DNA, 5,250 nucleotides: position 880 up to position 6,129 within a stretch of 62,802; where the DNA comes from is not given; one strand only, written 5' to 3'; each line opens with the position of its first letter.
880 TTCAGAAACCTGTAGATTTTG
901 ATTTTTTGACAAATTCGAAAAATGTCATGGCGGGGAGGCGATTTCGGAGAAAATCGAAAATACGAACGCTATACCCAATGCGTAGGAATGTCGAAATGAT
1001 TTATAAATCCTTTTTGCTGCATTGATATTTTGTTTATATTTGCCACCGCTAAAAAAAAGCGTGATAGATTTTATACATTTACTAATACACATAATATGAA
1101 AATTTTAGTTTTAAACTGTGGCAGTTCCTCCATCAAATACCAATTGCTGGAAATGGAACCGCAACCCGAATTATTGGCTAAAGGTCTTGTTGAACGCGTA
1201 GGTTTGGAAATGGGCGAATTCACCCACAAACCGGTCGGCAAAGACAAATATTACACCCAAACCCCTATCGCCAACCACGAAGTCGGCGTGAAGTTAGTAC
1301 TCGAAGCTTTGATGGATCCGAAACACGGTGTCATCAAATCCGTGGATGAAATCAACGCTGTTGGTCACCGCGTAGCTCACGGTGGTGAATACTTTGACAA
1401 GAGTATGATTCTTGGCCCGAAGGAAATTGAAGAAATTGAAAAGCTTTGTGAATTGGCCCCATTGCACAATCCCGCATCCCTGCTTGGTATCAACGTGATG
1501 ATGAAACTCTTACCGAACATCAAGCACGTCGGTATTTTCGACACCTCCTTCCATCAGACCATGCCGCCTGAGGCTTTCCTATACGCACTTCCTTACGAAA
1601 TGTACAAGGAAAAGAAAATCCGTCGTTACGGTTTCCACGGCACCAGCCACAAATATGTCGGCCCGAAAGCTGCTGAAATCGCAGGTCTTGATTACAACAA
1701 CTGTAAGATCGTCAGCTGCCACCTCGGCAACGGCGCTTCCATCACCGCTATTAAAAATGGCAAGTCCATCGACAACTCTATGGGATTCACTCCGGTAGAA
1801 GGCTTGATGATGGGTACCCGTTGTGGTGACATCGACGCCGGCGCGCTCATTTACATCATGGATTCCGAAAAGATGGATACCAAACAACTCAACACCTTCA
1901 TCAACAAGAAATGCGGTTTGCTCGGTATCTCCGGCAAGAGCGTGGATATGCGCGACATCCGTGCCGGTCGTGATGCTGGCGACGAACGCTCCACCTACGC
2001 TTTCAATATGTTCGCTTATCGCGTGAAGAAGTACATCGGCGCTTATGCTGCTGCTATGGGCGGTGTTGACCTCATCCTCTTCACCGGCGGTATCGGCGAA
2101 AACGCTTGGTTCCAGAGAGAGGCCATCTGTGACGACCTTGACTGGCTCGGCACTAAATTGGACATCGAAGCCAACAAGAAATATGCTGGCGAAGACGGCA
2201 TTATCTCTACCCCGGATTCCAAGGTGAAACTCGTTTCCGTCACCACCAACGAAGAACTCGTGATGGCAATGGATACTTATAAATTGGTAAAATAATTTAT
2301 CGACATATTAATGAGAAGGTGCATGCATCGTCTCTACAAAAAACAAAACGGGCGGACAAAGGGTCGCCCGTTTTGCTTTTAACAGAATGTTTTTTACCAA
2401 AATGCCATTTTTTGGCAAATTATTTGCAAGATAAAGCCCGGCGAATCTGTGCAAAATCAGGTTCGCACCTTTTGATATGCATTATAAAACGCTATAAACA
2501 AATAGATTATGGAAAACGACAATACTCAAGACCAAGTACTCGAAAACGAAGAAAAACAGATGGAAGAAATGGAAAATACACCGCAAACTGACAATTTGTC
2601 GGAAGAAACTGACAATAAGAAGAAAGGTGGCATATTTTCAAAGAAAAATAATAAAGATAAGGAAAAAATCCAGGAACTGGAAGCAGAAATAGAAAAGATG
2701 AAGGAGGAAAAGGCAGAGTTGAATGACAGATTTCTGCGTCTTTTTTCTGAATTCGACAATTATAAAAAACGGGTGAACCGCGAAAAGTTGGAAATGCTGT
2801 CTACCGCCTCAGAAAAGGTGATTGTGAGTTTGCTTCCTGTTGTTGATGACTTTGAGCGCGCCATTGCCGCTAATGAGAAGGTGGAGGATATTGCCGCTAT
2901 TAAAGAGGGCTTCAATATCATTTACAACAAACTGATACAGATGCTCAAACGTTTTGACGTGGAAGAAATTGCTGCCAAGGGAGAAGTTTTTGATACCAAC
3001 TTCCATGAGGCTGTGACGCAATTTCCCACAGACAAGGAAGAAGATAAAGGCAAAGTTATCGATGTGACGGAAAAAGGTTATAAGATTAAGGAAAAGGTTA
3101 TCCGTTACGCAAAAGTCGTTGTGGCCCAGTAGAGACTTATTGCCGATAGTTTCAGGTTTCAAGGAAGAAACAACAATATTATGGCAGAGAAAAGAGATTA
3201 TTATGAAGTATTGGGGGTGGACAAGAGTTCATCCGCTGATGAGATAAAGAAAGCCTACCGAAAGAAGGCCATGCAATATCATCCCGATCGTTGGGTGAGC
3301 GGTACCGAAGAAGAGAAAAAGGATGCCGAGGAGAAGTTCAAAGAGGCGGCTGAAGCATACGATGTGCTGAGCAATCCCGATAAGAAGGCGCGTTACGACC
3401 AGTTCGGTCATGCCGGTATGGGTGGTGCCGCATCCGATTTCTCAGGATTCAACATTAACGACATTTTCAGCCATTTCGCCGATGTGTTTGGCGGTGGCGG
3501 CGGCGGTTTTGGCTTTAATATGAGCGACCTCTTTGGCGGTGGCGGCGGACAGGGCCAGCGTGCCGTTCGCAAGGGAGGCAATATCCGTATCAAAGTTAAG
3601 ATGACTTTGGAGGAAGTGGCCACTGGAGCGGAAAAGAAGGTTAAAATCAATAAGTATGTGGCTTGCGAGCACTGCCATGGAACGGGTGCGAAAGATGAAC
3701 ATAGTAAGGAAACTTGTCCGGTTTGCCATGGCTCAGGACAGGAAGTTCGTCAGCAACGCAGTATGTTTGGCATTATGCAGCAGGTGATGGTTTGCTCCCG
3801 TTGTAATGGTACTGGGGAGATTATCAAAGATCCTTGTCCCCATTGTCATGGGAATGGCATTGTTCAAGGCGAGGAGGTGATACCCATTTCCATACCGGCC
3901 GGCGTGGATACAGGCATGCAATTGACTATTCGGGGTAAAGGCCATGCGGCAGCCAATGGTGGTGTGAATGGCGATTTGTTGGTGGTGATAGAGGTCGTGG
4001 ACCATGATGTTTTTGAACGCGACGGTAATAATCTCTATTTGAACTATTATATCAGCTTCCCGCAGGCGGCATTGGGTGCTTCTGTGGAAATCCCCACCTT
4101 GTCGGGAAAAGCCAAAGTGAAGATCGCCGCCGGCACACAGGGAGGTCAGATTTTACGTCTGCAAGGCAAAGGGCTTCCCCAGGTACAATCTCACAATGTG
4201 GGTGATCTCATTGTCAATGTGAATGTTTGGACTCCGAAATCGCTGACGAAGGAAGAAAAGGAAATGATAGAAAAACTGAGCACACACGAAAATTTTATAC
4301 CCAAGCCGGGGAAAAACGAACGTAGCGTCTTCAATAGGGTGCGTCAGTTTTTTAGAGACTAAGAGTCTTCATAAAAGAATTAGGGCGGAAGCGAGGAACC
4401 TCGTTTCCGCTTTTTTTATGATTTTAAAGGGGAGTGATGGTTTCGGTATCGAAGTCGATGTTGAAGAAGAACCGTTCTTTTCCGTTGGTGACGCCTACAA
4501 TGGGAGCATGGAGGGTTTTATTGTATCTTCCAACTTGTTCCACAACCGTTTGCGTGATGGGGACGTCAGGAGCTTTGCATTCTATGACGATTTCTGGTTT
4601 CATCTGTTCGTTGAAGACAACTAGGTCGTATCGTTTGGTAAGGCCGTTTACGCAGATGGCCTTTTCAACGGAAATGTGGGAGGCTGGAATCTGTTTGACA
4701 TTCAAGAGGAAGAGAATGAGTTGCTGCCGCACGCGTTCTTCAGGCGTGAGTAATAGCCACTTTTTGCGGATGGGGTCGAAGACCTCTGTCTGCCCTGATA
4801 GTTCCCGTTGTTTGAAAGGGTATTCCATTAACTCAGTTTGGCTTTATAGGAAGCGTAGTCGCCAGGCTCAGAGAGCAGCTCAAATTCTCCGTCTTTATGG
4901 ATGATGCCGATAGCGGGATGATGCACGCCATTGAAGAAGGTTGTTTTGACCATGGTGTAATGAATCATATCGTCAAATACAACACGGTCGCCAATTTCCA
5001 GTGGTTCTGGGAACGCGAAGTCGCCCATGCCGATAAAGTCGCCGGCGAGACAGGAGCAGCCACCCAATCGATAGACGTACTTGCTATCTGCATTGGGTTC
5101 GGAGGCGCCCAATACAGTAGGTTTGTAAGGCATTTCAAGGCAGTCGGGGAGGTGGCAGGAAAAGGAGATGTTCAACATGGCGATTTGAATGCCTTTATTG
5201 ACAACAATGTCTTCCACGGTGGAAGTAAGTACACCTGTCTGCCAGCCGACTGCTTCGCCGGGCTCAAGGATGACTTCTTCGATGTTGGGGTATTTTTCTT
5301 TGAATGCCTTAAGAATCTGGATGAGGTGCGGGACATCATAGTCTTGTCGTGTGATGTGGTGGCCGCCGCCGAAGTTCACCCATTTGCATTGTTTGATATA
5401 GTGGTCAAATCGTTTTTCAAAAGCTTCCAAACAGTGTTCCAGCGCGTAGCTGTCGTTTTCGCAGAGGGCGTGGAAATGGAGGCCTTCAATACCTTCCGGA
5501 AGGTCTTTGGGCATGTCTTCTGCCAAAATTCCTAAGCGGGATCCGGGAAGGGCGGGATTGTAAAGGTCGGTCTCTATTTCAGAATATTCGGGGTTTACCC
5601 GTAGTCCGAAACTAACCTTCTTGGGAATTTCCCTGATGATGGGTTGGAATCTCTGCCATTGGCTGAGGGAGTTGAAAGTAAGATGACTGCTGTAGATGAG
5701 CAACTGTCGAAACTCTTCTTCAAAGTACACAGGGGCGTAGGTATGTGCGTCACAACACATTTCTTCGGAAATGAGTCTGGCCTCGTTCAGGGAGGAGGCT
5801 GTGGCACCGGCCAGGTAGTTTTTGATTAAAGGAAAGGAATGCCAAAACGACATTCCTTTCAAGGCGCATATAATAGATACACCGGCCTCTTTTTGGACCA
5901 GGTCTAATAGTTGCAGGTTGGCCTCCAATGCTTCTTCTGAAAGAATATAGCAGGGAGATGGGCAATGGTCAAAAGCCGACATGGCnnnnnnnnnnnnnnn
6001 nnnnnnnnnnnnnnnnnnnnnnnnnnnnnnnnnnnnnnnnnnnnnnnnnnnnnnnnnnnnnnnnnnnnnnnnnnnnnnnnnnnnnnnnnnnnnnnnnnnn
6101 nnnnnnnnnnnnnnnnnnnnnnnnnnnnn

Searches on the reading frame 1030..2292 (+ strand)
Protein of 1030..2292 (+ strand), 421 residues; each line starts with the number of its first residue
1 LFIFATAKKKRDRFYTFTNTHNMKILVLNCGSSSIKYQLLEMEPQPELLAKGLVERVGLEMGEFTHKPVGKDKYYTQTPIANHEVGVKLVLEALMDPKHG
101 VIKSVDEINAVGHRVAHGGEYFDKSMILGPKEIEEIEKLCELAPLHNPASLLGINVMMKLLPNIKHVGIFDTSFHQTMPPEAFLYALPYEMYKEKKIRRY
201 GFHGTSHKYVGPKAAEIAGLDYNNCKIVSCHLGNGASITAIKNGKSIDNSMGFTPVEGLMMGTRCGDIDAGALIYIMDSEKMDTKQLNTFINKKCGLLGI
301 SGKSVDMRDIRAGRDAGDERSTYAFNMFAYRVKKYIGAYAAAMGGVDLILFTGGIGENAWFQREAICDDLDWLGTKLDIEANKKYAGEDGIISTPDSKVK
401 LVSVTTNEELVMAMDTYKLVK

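Call 54: search_protein_families(library=pfam, proteins=[window:1030-2292:+], max_evalue=0.000001)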
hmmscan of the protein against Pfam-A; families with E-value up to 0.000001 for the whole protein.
window:1030-2292:+ (421 aa): 1 family
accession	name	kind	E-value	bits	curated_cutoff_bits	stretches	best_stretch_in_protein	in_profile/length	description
PF00871.23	Acetate_kinase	-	3.5e-148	493.9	22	1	24-413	1-391/392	Acetokinase family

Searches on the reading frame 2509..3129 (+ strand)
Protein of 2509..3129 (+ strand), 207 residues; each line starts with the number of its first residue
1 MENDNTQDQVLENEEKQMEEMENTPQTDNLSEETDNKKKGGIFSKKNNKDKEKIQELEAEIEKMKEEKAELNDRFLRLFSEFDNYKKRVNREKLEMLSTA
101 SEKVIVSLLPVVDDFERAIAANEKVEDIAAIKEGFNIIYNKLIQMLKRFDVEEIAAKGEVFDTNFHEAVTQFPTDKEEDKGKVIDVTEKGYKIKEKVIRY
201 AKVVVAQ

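Call 54: search_protein_families(library=pfam, proteins=[window:2509-3129:+], max_evalue=0.000001)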
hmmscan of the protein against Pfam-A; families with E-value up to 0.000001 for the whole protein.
window:2509-3129:+ (207 aa): 1 family
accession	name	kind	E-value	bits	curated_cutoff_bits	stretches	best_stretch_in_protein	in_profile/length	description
PF01025.24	GrpE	-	1.9e-46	158.2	25.8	1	45-207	4-165/165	GrpE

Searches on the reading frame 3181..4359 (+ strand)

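Call 54: search_protein_families(library=pfam, proteins=[window:3181-4359:+], max_evalue=0.000001)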
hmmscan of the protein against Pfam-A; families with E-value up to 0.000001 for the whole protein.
window:3181-4359:+ (393 aa): 3 families
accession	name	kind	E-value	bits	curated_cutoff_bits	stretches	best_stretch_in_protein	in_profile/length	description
PF01556.23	DnaJ_C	-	2.6e-48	164.3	26.6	1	135-352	1-152/152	DnaJ C terminal domain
PF00226.36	DnaJ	-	5.1e-24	84.6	27.8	1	6-73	1-63/63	DnaJ domain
PF00684.25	DnaJ_CXXCXGXG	-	1.6e-19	70.4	32.7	1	162-226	1-65/65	DnaJ central domain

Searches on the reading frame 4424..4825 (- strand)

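Call 54: search_protein_families(library=pfam, proteins=[window:4424-4825:-], max_evalue=0.000001)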
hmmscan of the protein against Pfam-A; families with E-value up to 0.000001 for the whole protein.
window:4424-4825:- (133 aa): 1 family
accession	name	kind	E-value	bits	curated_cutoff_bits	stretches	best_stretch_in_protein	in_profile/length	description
PF13588.12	HSDR_N_2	-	1.4e-28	99.6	25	1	28-132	1-105/110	Type I restriction enzyme R protein N terminus (HSDR_N)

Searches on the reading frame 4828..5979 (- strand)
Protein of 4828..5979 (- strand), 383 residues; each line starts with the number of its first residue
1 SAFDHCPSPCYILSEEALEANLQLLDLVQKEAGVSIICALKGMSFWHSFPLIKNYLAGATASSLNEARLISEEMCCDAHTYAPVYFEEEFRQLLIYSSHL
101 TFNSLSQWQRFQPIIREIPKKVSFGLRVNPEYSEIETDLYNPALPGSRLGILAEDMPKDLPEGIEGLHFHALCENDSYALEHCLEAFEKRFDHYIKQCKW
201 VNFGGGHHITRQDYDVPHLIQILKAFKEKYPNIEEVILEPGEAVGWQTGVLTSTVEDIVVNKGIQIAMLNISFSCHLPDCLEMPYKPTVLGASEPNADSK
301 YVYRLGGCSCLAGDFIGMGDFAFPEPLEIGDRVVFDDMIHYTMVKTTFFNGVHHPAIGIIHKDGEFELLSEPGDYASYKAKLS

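Call 54: search_protein_families(library=pfam, proteins=[window:4828-5979:-], max_evalue=0.000001)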
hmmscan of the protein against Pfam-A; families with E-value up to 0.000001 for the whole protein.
window:4828-5979:- (383 aa): 1 family
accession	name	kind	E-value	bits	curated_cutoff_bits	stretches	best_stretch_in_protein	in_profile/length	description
PF00278.28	Orn_DAP_Arg_deC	-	1e-10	42.2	23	1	123-338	5-94/95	Pyridoxal-dependent decarboxylase, C-terminal sheet domain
